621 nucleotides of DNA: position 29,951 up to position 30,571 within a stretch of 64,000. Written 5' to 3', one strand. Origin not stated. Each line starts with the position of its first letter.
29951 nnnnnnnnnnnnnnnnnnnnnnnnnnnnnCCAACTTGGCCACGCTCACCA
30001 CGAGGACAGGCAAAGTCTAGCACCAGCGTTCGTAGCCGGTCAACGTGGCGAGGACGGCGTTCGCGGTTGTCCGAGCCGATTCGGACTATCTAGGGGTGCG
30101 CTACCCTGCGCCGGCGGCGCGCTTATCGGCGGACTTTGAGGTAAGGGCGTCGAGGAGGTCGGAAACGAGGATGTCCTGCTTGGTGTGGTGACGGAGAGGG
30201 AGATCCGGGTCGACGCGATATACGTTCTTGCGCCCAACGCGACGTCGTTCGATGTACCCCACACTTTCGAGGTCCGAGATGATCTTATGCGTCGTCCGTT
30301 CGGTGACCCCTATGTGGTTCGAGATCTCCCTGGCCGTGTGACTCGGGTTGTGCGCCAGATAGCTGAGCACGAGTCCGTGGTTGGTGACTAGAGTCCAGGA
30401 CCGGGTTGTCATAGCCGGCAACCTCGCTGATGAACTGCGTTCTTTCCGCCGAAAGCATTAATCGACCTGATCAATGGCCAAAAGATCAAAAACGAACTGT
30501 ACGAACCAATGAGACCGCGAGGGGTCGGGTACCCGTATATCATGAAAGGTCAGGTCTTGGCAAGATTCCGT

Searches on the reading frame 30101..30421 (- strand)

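Call 68: search_protein_families(library=pfam, proteins=[window:30101-30421:-], max_evalue=0.001)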
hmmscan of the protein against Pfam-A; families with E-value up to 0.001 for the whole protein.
window:30101-30421:- (106 aa): 10 families
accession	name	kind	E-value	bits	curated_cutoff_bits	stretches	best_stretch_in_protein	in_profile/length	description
PF12802.13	MarR_2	-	1.4e-07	32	27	1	15-62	7-55/61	MarR family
PF13412.12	HTH_24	-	5e-07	29.6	21.9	1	18-58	8-48/48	Winged helix-turn-helix DNA-binding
PF01978.25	TrmB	-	1.4e-06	28.4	25.6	1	18-70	13-64/68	Sugar-specific transcriptional regulator TrmB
PF09339.16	HTH_IclR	-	2.1e-06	27.8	22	1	18-60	8-51/52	IclR helix-turn-helix domain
PF01047.28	MarR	-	2.2e-05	24.7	24.6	1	17-61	7-51/59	MarR family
PF13545.12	HTH_Crp_2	-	5.6e-05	23.5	27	1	29-67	24-59/70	Crp-like helix-turn-helix domain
PF25213.1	HVO_A0261_N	-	0.00011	22.5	35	1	10-60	8-57/86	HVO_A0261 N-terminal domain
PF24034.1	DUF7343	-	0.00011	22.4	27.6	1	31-67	22-58/62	Domain of unknown function (DUF7343)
PF08279.18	HTH_11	-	0.00024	21.3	25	1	20-57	7-46/55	HTH domain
PF13601.12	HTH_34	-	0.00079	20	27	0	18-61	5-48/80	Winged helix DNA-binding domain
